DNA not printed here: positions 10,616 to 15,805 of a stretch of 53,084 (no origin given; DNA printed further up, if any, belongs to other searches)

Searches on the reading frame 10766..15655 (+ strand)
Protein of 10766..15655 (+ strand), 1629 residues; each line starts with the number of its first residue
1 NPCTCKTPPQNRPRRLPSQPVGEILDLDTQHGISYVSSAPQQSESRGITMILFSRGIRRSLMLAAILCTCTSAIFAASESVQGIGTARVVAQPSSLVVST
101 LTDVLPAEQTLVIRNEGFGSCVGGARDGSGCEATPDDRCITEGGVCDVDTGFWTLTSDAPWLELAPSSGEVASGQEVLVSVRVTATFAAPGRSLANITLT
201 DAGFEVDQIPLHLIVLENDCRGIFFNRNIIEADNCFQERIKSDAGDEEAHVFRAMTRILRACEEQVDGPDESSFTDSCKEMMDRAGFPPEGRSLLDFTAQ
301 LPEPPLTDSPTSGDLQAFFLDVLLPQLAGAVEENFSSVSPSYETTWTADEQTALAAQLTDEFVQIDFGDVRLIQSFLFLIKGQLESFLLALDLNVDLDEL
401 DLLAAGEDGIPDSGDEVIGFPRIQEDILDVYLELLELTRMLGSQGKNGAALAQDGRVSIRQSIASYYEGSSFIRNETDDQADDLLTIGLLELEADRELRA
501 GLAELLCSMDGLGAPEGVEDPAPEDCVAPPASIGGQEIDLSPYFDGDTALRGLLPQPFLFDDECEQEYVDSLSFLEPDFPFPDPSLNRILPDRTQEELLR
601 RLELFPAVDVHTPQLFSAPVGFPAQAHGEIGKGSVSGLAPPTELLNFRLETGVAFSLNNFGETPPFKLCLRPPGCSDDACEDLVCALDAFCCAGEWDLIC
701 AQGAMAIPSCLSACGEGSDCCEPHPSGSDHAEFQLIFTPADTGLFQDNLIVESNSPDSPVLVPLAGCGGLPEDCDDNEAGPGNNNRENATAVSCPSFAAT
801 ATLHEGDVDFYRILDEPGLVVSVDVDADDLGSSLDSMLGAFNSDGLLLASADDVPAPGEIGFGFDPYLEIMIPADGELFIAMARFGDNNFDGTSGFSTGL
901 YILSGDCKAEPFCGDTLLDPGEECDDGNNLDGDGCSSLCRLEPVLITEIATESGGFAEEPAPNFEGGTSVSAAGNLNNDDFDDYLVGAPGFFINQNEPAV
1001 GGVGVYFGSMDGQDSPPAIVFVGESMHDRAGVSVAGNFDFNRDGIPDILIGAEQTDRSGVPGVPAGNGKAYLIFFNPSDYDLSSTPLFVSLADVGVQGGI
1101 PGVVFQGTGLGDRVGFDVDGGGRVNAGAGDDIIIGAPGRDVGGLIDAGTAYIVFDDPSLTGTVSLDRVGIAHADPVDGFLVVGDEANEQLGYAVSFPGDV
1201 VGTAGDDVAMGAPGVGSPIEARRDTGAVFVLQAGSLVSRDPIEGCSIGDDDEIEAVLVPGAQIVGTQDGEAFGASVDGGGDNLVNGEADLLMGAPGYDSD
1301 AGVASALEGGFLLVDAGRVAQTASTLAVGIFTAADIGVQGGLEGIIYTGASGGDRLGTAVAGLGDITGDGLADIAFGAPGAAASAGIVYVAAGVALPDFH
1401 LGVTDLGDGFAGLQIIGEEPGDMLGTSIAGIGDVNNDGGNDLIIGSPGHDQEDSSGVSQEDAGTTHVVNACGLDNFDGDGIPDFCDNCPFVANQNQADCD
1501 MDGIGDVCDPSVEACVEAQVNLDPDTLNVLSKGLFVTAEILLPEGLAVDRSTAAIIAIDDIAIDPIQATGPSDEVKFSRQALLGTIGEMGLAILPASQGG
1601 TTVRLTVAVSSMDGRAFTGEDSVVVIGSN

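Call 44: search_protein_families(library=pfam, proteins=[window:10766-15655:+], max_evalue=0.00001)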
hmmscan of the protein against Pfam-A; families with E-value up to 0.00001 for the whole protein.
window:10766-15655:+ (1629 aa): 2 families
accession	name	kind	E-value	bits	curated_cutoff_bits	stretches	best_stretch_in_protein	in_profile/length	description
PF01839.29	FG-GAP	-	9.6e-16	57.7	22.1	0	1357-1390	2-36/37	FG-GAP repeat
PF13948.11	DUF4215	-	1.7e-07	31.8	27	1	901-939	9-46/47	Domain of unknown function (DUF4215)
